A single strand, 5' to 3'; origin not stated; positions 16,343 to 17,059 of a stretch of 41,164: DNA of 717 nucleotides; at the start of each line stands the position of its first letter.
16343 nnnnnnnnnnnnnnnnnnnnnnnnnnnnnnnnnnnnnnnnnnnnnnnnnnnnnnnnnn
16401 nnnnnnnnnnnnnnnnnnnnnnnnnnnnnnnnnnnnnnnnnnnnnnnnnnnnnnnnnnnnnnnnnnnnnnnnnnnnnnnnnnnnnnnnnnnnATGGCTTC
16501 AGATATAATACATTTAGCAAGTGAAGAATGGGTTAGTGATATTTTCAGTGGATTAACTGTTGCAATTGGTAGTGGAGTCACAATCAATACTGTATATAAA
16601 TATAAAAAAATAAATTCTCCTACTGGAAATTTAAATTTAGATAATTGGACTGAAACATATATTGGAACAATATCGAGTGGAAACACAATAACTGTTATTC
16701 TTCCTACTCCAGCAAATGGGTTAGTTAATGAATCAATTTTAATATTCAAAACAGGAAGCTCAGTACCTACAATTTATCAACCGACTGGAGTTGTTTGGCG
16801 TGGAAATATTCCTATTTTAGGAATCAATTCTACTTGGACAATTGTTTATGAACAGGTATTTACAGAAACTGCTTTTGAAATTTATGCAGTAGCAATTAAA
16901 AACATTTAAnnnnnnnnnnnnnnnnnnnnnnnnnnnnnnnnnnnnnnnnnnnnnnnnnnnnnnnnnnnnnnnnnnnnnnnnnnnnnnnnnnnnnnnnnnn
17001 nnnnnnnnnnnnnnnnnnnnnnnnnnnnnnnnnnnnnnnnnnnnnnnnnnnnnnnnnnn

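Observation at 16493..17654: Split receptor-binding protein: fibre-anchor stub followed by a stand-alone LamG lectin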

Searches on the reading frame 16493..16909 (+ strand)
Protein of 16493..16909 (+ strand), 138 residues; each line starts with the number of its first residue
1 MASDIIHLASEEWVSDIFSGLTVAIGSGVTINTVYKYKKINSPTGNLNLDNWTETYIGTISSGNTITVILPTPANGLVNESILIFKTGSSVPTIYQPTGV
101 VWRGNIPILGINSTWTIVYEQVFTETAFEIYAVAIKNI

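Call 5: search_protein_families(library=pfam, proteins=[window:16493-16909:+], max_evalue=0.1)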
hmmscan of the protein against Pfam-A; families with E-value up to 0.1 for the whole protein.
window:16493-16909:+ (138 aa): 0 families

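Call 6: search_protein_families(library=phrogs, proteins=[window:16493-16909:+], max_evalue=0.1)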
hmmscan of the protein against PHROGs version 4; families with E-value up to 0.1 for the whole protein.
window:16493-16909:+ (138 aa): 0 families

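Call 10: find_homologous_proteins(query=window:16493-16906:+, max_evalue=0.01)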
Query window:16493-16906:+ (138 aa): 3 proteins with E <= 0.01 among 10 candidates.
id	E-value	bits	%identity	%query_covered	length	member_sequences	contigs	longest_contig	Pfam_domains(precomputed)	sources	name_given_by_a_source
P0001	8.2e-78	277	96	100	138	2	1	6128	-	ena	-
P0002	4.3e-38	148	61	96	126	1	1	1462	-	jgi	-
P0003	1.8e-35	140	56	96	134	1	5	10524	-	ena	-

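Call 12: find_encoding_contigs(protein=P0003, flank=10000, max_places=6)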
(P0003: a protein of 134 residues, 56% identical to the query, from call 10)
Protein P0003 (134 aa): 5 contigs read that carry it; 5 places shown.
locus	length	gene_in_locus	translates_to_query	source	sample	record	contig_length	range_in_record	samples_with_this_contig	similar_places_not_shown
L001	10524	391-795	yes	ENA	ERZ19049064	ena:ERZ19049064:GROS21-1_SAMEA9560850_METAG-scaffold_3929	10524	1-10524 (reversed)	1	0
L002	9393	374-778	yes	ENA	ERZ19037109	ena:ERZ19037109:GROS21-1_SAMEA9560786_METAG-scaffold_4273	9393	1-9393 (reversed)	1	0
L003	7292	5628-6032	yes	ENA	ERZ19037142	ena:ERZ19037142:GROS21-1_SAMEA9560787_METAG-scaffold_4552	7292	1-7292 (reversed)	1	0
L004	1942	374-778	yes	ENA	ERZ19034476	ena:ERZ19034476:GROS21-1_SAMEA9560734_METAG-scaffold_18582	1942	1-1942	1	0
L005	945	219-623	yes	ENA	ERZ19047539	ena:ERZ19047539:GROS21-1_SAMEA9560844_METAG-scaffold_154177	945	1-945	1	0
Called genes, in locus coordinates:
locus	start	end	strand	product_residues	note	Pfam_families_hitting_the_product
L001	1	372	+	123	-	?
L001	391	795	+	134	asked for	-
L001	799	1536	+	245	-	PF13385:Laminin_G_3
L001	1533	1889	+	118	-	-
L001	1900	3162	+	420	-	-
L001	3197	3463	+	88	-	-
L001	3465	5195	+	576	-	-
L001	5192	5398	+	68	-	-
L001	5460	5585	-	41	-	-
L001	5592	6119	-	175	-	-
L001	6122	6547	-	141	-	-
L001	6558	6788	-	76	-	-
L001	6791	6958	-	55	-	-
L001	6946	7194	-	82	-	-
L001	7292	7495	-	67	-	-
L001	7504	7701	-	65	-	-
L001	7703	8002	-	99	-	-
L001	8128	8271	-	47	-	-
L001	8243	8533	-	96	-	-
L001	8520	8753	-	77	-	-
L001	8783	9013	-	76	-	-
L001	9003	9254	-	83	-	-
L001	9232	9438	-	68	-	-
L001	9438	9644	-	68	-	-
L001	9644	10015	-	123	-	-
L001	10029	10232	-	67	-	-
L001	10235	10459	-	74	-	-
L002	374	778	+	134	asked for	-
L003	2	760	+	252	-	?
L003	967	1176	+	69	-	-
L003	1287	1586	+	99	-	-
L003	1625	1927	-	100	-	-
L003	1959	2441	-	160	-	-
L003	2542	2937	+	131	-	-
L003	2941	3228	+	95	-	-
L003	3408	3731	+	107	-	-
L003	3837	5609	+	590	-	PF07880:T4_gp9_10_N (weak)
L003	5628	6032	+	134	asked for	-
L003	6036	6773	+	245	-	PF13385:Laminin_G_3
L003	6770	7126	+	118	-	-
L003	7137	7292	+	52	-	?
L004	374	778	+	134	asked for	-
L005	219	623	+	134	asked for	-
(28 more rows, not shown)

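Call 13: find_encoding_contigs(protein=P0001, flank=10000, max_places=4)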
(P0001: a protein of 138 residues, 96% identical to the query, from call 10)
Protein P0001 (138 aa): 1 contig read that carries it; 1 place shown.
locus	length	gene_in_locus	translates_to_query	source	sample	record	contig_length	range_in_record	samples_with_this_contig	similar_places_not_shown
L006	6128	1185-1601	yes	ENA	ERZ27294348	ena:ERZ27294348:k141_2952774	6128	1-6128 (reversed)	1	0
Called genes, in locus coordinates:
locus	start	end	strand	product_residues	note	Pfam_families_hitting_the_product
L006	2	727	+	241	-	?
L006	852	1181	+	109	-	-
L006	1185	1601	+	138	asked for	-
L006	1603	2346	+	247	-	PF13385:Laminin_G_3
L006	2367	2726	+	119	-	-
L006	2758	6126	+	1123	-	?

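Call 14: find_encoding_contigs(protein=P0002, flank=10000, max_places=4)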
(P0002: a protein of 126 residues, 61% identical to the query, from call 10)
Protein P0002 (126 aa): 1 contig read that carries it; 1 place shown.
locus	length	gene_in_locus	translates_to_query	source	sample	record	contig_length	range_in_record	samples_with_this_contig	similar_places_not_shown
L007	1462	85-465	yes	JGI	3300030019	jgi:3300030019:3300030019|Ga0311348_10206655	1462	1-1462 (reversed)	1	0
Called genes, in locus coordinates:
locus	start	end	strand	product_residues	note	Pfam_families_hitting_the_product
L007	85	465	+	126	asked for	-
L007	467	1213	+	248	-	PF13385:Laminin_G_3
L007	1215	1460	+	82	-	?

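Call 36: search_solved_structures(query=A1, max_evalue=10)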
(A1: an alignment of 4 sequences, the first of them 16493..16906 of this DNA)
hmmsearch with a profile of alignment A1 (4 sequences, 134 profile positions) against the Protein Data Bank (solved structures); distinct sequences matched with E-value up to 10: 0.

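Call 38: predict_structure(alignment_id=A1)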
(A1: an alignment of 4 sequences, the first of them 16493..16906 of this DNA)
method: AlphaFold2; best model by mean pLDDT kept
length: 138 residues; sequences in the alignment: 4
mean_pLDDT: 36.4   pTM: 0.27
mean pLDDT of the five models: 36.4, 35.8, 34.7, 33.3, 33.0
residues with pLDDT >= 90: 0; 70-90: 0; 50-70: 0; < 50: 138
segments of 3 or more residues with pLDDT < 50: 1-138
pLDDT, mean of each block of 10 residues (from residue 1): 37 31 31 36 42 37 42 37 44 39 38 33 31 29
secondary structure, 60 per line:
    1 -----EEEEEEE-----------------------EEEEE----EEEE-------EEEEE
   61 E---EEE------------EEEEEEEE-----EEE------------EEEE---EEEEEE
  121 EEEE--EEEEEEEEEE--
elements in order: E6-12 E36-40 E45-48 E56-61 E65-67 E80-87 E93-95 E108-111 E115-124 E127-136

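Call 39: search_protein_representatives(alignment_id=A1)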
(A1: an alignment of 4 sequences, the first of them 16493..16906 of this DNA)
Query: 4 sequences, 134 profile positions. Proteins with E-value up to 0.001 (for the whole library): 102; up to 1e-10: 54; up to 1e-30: 13. The best 102 are listed.
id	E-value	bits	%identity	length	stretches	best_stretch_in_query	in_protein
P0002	6.0e-63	227.1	-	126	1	1-134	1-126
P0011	1.1e-37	145.3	-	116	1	29-134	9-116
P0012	9.3e-35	135.8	-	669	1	28-133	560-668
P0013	9.4e-34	132.5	-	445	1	26-133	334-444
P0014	1.4e-33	131.9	-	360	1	26-133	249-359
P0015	1.5e-33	131.8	-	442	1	25-134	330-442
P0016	4.5e-33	130.3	-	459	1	26-133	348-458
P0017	7.4e-33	129.6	-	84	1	55-133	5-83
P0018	1.5e-32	128.7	-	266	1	28-133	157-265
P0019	1.7e-32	128.5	-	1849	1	28-134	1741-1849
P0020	2.0e-32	128.2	-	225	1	28-134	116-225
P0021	6.9e-32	126.5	-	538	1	29-134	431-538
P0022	9.5e-31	122.8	-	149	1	24-134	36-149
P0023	1.2e-30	122.5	-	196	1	26-133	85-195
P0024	1.4e-30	122.3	-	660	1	21-134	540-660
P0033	4.7e-23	97.9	-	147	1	28-134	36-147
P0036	1.5e-21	93.0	-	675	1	22-133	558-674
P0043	2.4e-19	85.9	-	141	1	3-134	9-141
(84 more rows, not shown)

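Call 42: find_encoding_contigs(protein=P0012, flank=6000, max_places=3)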
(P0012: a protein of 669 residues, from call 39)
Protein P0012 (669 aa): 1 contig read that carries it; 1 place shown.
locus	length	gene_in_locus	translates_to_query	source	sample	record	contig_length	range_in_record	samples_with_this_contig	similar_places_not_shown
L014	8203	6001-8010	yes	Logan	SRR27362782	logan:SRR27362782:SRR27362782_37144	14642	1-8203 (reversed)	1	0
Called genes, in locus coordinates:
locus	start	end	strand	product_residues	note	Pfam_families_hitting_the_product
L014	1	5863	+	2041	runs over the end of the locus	-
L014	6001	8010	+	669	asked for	-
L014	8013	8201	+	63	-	?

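Call 45: find_related_loci(query=A4, collection=viral_contigs, flank=5000)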
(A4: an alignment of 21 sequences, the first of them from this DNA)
Query A4 (113 aa) in viral_contigs; peptide patterns used: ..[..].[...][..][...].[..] (x = any residue, [..] = any of these).
46 stretches matched a pattern; 8 encode a relative of the query (tblastn E <= 1e-3); 8 distinct loci.
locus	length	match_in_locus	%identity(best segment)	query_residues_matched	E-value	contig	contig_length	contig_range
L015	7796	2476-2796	57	9-113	2e-34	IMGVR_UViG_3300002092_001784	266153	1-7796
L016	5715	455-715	57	28-113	3e-28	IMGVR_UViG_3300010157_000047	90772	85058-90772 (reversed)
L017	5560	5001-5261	57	28-113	4e-28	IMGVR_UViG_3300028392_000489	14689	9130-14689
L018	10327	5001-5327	47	10-113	2e-24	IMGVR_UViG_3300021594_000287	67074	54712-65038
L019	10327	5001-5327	47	10-113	2e-24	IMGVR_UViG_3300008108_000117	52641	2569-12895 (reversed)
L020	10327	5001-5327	47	10-113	2e-24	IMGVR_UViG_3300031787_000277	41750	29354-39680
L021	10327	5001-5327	47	10-113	2e-24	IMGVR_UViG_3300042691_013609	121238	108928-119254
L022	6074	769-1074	33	6-90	6e-11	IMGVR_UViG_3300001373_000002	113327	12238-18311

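Call 48: find_related_loci(query=A4, collection=genome_contigs, flank=5000)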
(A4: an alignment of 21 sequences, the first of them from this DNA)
Query A4 (113 aa) in genome_contigs; peptide patterns used: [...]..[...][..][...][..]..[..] (x = any residue, [..] = any of these).
38 stretches matched a pattern; 1 encode a relative of the query (tblastn E <= 1e-3); 1 distinct loci.
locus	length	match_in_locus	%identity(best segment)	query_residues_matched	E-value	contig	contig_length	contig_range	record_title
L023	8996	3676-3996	55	10-113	4e-33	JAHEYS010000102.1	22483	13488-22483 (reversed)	MAG: Prolixibacteraceae bacterium isolate nzgw133 NODE_1276_length_22484_cov_3.790144, whole genome shotgun sequence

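Call 49: find_related_loci(query=A4, collection=metagenome_contigs, flank=5000)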
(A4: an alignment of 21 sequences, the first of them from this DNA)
Query A4 (113 aa) in metagenome_contigs; peptide patterns used: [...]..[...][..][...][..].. (x = any residue, [..] = any of these).
545 stretches matched a pattern; 5 encode a relative of the query (tblastn E <= 1e-3); 5 distinct loci.
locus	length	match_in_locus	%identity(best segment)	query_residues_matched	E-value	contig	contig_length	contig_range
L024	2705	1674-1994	59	9-112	1e-33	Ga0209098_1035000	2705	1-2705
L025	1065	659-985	47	10-113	1e-27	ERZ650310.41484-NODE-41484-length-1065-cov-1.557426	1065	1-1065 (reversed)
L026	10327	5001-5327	47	10-113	6e-25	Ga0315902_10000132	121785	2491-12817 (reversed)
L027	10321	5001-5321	46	10-113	7e-24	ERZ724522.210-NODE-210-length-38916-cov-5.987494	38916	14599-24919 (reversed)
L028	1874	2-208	54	47-113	3e-20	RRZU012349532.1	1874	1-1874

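Call 52: search_protein_families(library=pfam, proteins=[L015:2802-3815:+, L016:721-1473:+, L018:5333-6325:+, L027:5324-6316:+, L023:4002-4670:+, L024:2003-2704:+, L028:214-1758:+, L022:1091-1813:+, L027:6328-7131:+], max_evalue=0.01)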
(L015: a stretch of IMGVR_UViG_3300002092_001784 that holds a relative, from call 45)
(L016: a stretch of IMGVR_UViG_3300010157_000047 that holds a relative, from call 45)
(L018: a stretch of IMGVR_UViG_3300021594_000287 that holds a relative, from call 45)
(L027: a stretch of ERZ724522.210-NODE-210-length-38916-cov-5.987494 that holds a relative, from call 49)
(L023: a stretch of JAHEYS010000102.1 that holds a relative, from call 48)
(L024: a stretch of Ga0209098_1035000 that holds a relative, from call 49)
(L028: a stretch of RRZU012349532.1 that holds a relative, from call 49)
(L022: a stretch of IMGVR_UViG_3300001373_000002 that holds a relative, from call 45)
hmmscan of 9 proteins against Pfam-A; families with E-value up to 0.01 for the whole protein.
L015:2802-3815:+ (337 aa): 4 families
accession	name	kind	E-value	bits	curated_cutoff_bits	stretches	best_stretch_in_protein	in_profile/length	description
PF15902.12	Sortilin-Vps10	-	1.9e-09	37.3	33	2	218-331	2-121/446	Sortilin, neurotensin receptor 3,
PF02012.26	BNR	-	6.7e-08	31.8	27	0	83-92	2-11/12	BNR/Asp-box repeat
PF14870.12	PSII_BNR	-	0.0001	22.1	27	0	218-323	83-183/303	Photosynthesis system II assembly factor YCF48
PF21471.3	Reelin_subrepeat-B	-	0.0019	18.4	27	0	215-236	58-79/127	Reelin subrepeat B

L016:721-1473:+ (250 aa): 1 family
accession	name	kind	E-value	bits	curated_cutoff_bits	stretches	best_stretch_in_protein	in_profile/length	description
PF13385.13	Laminin_G_3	-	9e-06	26.3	27.6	1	72-233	4-148/151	Concanavalin A-like lectin/glucanases superfamily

L018:5333-6325:+ (330 aa): 4 families
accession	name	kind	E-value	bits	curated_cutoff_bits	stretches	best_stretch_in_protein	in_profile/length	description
PF15902.12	Sortilin-Vps10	-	1.6e-09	37.5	33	1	209-320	3-121/446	Sortilin, neurotensin receptor 3,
PF02012.26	BNR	-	8.3e-06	25.5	27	0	299-309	1-11/12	BNR/Asp-box repeat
PF18975.6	DUF5711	-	0.0025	17.6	26.3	0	61-112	103-156/344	Family of unknown function (DUF5711)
PF14870.12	PSII_BNR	-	0.0025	17.6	27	1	207-311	82-182/303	Photosynthesis system II assembly factor YCF48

L027:5324-6316:+ (330 aa): 4 families
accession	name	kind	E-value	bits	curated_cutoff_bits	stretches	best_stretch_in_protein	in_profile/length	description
PF15902.12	Sortilin-Vps10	-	5.4e-12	45.7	33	2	253-316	376-437/446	Sortilin, neurotensin receptor 3,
PF02012.26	BNR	-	5.7e-09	35.1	27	0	257-268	1-12/12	BNR/Asp-box repeat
PF24316.1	Tli3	-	3e-07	31.3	27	0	54-95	63-102/129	T6SS Tli3 immunity protein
PF13088.12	BNR_2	-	3.6e-06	27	31.4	0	190-285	171-271/277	BNR repeat-like domain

L023:4002-4670:+ (222 aa): 1 family
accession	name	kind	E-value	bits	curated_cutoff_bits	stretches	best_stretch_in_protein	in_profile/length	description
PF13385.13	Laminin_G_3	-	1.5e-18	67.8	27.6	1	72-209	4-150/151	Concanavalin A-like lectin/glucanases superfamily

L024:2003-2704:+ (234 aa): 4 families
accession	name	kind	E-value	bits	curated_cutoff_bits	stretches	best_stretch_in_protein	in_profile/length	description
PF20597.4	pAdhesive_15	-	0.00012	22.5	23.8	0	42-69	205-230/254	Putative Ice-binding-like adhesive domain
PF03724.22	META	-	0.0011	19.4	24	0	41-91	28-77/109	META domain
PF13958.12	ToxN_toxin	-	0.004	17.8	25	0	55-78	30-53/159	Toxin ToxN, type III toxin-antitoxin system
PF03967.18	PRCH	-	0.0099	16.5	27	0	101-154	50-101/134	Photosynthetic reaction centre, H-chain N-terminal region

L028:214-1758:+ (514 aa): 2 families
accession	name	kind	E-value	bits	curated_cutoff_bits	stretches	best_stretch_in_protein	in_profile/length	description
PF13306.12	LRR_5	-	2.9e-65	218.3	27.7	3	250-365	15-124/127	BspA type Leucine rich repeat region (6 copies)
PF13855.12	LRR_8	-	0.0002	21.5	27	0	151-186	11-46/61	Leucine rich repeat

L022:1091-1813:+ (240 aa): 3 families
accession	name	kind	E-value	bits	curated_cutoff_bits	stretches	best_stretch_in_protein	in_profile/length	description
PF13385.13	Laminin_G_3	-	1.4e-21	77.6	27.6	1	70-222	1-142/151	Concanavalin A-like lectin/glucanases superfamily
PF02210.31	Laminin_G_2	-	2.9e-05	25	22.9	1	121-206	19-105/126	Laminin G domain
PF00054.30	Laminin_G_1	-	0.0038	17.9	24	1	131-201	30-100/131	Laminin G domain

L027:6328-7131:+ (267 aa): 0 families

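Call 54: search_dna_similar(query=window:16493-16906:+, collection=phages, mode=protein, max_evalue=0.01)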
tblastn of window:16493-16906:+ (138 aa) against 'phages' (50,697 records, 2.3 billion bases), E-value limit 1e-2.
No match.

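Call 62: predict_structure(alignment_id=A5)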
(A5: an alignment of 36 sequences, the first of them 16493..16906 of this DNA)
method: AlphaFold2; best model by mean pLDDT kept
length: 138 residues; sequences in the alignment: 36
mean_pLDDT: 83.3   pTM: 0.71
mean pLDDT of the five models: 83.3, 83.2, 82.1, 82.1, 81.8
residues with pLDDT >= 90: 88; 70-90: 17; 50-70: 17; < 50: 16
segments of 3 or more residues with pLDDT < 50: 1-5, 7-10, 26-29
pLDDT, mean of each block of 10 residues (from residue 1): 43 52 50 80 94 96 97 91 97 96 94 97 89 94
secondary structure, 60 per line:
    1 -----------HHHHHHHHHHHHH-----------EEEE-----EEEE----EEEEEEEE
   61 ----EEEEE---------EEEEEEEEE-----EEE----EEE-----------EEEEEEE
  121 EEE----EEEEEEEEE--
elements in order: H12-24 E36-39 E45-48 E53-60 E65-69 E79-87 E93-95 E100-102 E114-123 E128-136

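Call 65: fold_search(model_id=the predicted structure, library=viral)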
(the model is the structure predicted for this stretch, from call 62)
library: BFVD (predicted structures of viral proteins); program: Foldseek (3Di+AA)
matches with E <= 10: 482; with E <= 0.001: 139
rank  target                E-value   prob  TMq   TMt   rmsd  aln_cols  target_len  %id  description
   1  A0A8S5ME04            2.6e-07  1.00  0.60  0.30   2.9       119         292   16  Uncharacterized protein [Siphoviridae sp. ctYh54]
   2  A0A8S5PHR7            3.8e-07  1.00  0.60  0.20   3.6       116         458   16  Nucleoid-associated protein [Siphoviridae sp. ctwDU14]
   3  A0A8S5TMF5            1.0e-06  1.00  0.59  0.23   5.1       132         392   20  Tail protein [Siphoviridae sp. ct9UA16]
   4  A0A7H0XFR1            1.8e-06  1.00  0.55  0.36  11.1       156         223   13  Uncharacterized protein [Pseudomonas phage phiK7A1]
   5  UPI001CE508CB         2.0e-06  1.00  0.54  0.31   6.1       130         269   18  (no name look-up for this kind of identifier)
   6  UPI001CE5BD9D         2.0e-06  1.00  0.54  0.42   7.2       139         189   16  (no name look-up for this kind of identifier)
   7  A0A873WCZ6            2.2e-06  1.00  0.53  0.40   5.6       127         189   19  Tail fiber protein [Synechococcus phage S-H38]
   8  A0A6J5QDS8            3.0e-06  1.00  0.52  0.19   7.6       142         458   20  Uncharacterized protein [uncultured Caudovirales phage]
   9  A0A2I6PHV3            4.3e-06  1.00  0.55  0.17   3.8       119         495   18  Uncharacterized protein [Pseudomonas phage PMBT3]
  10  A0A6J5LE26            6.6e-06  1.00  0.52  0.47   4.5       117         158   16  Uncharacterized protein [uncultured Caudovirales phage]
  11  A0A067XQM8            6.6e-06  1.00  0.54  0.27   4.9       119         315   21  (no name in the UniProt tables at hand)
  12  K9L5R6                7.0e-06  1.00  0.52  0.11   4.6       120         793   13  Putative tail fiber protein [Pectobacterium phage phiTE]
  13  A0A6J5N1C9            7.8e-06  1.00  0.59  0.19   5.1       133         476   16  Uncharacterized protein [uncultured Caudovirales phage]
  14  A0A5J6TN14            8.3e-06  1.00  0.54  0.31   5.0       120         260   21  (no name in the UniProt tables at hand)
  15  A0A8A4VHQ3            8.3e-06  1.00  0.54  0.38   7.0       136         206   13  (no name in the UniProt tables at hand)
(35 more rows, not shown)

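Call 68: search_solved_structures(query=A4, max_evalue=10, show_alignments=2)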
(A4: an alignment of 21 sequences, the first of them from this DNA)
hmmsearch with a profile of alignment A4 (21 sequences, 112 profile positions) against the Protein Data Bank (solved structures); distinct sequences matched with E-value up to 10: 0.

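Call 69: search_protein_families(library=pfam, alignment_id=A4, max_evalue=10)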
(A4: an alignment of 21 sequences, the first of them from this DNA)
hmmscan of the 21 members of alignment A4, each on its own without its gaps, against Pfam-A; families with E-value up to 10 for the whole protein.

A. member 1, seq(113 aa): 0 families

B. families by the number of members that match (of 21 scanned): 5 families
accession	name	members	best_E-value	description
PF16640.11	Big_3_5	1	0.015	Bacterial Ig-like domain (group 3)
PF09080.15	K-cyclin_vir_C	1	0.1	K cyclin, C terminal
PF23534.1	Microp_apicomplexa_20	1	0.16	Apicomplexa microprotein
PF01982.22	CTP-dep_RFKase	1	0.2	Domain of unknown function DUF120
PF25039.1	BLTP1_M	1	0.2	BLTP1-like family middle region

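Call 71: fold_search(model_id=the predicted structure, library=pdb)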
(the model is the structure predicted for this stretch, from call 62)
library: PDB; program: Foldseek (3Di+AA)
matches with E <= 10: 321; with E <= 0.001: 0
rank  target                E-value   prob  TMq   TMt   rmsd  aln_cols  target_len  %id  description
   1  9vyg_A                2.7e-01  0.16  0.21  0.17  13.1       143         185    9  Cyanopodophage Pan3 tail complex (released 2025-11-26)
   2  4r04                  7.8e-01  0.12  0.26  0.04   8.4       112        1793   10  Clostridium difficile Toxin A (TcdA) (released 2016-01-06)
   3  2e7m_MODEL_1_A        9.3e-01  0.06  0.19  0.22  12.4       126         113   13  Solution structure of the PKD domain (329-428) from human KIAA0319 (released 2007-07-17)
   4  8c5y_L                1.2e+00  0.18  0.22  0.26   7.1        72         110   14  RPA tetrameric supercomplex from Pyrococcus abyssi (released 2023-05-03)
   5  8aas_C                1.8e+00  0.13  0.22  0.26   6.6        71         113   14  Crystal structure of the Pyrococcus abyssi RPA trimerization core bound to poly-dT20 ssDNA (released 2023-05-03)
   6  8osi                  1.9e+00  0.20  0.16  0.06   1.8        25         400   16  Genetically encoded green ratiometric calcium indicator FNCaMP in calcium-bound state (released 2023-05-24)
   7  8u24                  2.4e+00  0.14  0.16  0.10   1.5        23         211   13  A Highly Stable Variant of Corynactis Californica Green Fluorescent Protein, ccGFP 9 (released 2024-01-31)
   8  1h6u                  2.4e+00  0.02  0.14  0.07  17.7       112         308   14  Internalin H: crystal structure of fused N-terminal domains. (released 2001-10-11)
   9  4kf4_A                2.6e+00  0.15  0.18  0.12   1.9        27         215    7  Crystal Structure of sfCherry (released 2013-12-18)
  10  8u23_A                2.7e+00  0.16  0.18  0.12   1.9        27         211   11  A Highly Stable Variant of Corynactis Californica Green Fluorescent Protein, ccGFP 8 (released 2024-01-31)
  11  4kf4_B                2.7e+00  0.15  0.18  0.12   1.9        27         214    7  Crystal Structure of sfCherry (released 2013-12-18)
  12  6uk5_A                3.1e+00  0.01  0.10  0.08  18.7       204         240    8  Structure of SAM bound CalS10, an amino pentose methyltransferase from Micromonospora echinaspora involved in calichea (released 2020-10-07)
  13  8u21                  3.2e+00  0.14  0.17  0.12   2.1        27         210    7  A Highly Stable Variant of Corynactis Californica Green Fluorescent Protein, ccGFP E6 (released 2024-01-31)
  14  8u20_A                3.2e+00  0.13  0.17  0.12   2.1        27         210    7  A Highly Stable Variant of Corynactis Californica Green Fluorescent Protein, ccGFP 5 (released 2024-01-31)
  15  7y96_A                3.2e+00  0.11  0.16  0.07   2.2        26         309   15  Crystal structure of the carboxy-terminal domain of a coronavirus M protein fused with a split GFP (released 2022-08-17)
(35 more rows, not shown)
